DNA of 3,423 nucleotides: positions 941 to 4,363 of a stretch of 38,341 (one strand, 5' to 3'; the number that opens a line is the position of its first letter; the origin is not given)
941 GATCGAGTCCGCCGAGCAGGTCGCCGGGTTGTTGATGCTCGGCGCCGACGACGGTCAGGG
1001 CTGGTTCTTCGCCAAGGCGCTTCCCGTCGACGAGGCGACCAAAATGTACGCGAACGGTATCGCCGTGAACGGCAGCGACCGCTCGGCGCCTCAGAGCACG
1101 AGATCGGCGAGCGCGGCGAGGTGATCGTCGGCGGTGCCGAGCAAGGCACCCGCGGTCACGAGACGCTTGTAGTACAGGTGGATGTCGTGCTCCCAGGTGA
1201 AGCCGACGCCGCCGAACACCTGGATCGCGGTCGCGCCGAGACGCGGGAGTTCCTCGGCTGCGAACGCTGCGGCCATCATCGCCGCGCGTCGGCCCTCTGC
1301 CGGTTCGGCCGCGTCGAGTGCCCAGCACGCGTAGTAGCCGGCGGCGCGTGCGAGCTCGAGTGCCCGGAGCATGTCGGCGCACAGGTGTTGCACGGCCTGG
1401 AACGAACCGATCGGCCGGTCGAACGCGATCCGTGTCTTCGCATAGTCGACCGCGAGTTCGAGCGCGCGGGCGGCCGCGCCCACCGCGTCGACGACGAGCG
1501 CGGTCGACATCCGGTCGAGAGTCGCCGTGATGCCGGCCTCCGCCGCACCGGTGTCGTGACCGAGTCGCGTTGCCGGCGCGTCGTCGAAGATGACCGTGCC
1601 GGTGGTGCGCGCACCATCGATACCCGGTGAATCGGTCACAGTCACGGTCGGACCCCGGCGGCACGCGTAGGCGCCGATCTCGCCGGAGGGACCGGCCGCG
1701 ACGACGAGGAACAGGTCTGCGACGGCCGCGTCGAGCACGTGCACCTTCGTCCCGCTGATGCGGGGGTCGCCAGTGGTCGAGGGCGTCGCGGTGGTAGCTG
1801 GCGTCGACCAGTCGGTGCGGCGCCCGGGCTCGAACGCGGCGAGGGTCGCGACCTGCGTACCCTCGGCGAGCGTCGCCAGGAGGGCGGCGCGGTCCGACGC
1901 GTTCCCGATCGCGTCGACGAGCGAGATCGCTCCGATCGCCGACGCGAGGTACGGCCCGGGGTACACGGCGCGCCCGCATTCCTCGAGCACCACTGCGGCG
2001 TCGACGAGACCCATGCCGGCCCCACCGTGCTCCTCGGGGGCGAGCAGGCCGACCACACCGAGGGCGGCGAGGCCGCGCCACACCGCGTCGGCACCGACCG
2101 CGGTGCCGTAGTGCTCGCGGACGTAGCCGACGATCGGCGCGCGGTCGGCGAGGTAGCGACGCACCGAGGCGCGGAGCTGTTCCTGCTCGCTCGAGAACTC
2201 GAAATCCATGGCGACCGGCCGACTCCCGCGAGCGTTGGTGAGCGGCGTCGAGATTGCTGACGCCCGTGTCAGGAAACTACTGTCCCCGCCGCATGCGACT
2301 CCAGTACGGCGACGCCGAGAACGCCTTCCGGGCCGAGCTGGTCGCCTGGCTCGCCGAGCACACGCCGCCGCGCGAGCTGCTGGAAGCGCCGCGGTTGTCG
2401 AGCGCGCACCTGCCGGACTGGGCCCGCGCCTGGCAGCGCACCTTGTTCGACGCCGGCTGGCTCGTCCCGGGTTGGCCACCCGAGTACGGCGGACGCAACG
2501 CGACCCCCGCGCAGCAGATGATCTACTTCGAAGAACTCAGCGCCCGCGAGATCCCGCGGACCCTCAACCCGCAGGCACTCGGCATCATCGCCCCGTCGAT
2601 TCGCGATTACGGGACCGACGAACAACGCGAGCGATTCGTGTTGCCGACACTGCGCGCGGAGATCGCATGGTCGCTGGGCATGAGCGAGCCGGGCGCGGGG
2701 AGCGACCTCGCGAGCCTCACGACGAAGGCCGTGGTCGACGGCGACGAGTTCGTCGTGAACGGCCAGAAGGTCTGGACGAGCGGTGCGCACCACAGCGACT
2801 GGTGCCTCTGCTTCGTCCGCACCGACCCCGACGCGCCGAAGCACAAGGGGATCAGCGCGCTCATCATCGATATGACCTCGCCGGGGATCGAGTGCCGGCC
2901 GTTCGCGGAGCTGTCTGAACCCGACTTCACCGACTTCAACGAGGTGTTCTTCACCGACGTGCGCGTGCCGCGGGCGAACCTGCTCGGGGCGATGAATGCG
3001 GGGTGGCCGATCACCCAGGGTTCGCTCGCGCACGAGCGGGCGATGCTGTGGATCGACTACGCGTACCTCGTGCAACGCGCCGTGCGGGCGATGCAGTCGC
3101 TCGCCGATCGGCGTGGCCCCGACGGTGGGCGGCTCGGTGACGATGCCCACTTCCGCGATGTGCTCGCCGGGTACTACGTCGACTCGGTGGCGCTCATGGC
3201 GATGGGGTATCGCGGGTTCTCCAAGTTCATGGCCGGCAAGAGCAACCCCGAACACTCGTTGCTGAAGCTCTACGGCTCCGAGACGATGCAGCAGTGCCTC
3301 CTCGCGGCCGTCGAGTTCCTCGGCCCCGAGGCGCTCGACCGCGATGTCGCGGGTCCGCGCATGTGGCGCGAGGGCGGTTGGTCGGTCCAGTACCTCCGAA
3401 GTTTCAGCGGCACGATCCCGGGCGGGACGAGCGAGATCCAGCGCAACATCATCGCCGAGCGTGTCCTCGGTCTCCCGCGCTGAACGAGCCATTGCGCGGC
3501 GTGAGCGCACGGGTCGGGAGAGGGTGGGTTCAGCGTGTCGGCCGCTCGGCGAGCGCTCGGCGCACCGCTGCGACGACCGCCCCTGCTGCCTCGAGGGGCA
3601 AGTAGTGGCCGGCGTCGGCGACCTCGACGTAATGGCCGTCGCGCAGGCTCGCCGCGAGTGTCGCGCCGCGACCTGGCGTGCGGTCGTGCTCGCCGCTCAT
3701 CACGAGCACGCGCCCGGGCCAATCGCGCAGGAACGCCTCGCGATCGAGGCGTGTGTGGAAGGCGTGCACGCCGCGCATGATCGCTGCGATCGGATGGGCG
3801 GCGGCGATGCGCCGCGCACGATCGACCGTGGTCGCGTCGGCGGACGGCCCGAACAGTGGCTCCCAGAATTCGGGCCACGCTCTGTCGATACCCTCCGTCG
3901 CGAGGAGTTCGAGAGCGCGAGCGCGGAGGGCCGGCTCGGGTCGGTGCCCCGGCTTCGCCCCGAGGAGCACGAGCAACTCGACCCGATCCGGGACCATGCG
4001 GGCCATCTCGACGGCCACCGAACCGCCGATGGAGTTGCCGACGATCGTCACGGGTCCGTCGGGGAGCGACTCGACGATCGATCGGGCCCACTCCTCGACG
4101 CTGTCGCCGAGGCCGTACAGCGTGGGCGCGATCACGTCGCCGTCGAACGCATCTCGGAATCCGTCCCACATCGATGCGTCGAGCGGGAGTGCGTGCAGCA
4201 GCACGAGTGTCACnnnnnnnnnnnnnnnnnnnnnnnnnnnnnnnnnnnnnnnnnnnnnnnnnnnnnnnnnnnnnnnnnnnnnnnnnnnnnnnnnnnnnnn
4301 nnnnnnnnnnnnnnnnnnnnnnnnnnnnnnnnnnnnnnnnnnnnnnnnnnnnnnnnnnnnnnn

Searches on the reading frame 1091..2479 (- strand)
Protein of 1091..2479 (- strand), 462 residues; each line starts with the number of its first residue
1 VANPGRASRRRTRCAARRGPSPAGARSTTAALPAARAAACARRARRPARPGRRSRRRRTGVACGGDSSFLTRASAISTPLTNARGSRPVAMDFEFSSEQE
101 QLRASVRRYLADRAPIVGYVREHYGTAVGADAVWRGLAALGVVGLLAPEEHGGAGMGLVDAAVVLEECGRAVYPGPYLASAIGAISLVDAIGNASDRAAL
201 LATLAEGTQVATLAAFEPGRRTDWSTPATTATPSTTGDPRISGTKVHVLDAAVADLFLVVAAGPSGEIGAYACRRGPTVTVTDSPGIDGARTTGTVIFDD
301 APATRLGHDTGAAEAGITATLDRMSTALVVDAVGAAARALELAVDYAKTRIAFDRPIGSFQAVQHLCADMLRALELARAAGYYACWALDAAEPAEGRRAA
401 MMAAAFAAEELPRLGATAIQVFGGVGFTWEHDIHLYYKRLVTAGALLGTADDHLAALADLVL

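Call 7: search_protein_families(library=pfam, proteins=[window:1091-2479:-], max_evalue=0.001)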
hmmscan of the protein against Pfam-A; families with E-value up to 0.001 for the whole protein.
window:1091-2479:- (462 aa): 3 families
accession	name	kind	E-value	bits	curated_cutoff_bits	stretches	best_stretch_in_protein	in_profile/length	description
PF00441.29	Acyl-CoA_dh_1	-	9.9e-24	84.6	22.4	1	318-458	8-146/150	Acyl-CoA dehydrogenase, C-terminal domain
PF02771.21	Acyl-CoA_dh_N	-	9.6e-17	61.8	22.9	1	97-207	2-112/113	Acyl-CoA dehydrogenase, N-terminal domain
PF02770.24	Acyl-CoA_dh_M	-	1.5e-05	25.5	33.3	1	214-300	3-96/97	Acyl-CoA dehydrogenase, middle domain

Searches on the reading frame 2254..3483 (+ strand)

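Call 7: search_protein_families(library=pfam, proteins=[window:2254-3483:+], max_evalue=0.001)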
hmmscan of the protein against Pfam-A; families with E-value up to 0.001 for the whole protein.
window:2254-3483:+ (409 aa): 3 families
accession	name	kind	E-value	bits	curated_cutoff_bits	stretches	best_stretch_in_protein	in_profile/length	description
PF00441.29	Acyl-CoA_dh_1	-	9.3e-25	88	22.4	1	248-405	1-150/150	Acyl-CoA dehydrogenase, C-terminal domain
PF02770.24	Acyl-CoA_dh_M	-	1.8e-20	73.4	33.3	1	141-236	2-97/97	Acyl-CoA dehydrogenase, middle domain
PF02771.21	Acyl-CoA_dh_N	-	1.7e-12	48.1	22.9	1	21-134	3-111/113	Acyl-CoA dehydrogenase, N-terminal domain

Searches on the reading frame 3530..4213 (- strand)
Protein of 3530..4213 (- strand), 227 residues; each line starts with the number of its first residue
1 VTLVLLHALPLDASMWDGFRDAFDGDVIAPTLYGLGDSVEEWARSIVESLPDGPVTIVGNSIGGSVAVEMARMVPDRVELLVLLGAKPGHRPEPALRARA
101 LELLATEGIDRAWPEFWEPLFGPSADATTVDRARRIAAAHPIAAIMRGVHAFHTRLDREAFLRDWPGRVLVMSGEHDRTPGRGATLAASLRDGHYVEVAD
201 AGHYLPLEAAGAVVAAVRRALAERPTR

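Call 7: search_protein_families(library=pfam, proteins=[window:3530-4213:-], max_evalue=0.001)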
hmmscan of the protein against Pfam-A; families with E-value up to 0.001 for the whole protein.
window:3530-4213:- (227 aa): 4 families
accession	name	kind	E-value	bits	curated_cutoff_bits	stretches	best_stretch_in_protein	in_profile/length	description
PF12697.13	Abhydrolase_6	-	6.2e-17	63.4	26.3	1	3-216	1-217/217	Alpha/beta hydrolase family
PF00561.26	Abhydrolase_1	-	6.9e-10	39.4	25.8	1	3-94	3-111/245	alpha/beta hydrolase fold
PF12146.15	Hydrolase_4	-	3.8e-05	23.6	27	1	42-178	65-203/239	Serine aminopeptidase, S33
PF00975.26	Thioesterase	-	8.2e-05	23.4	26.4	1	39-93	52-109/226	Thioesterase domain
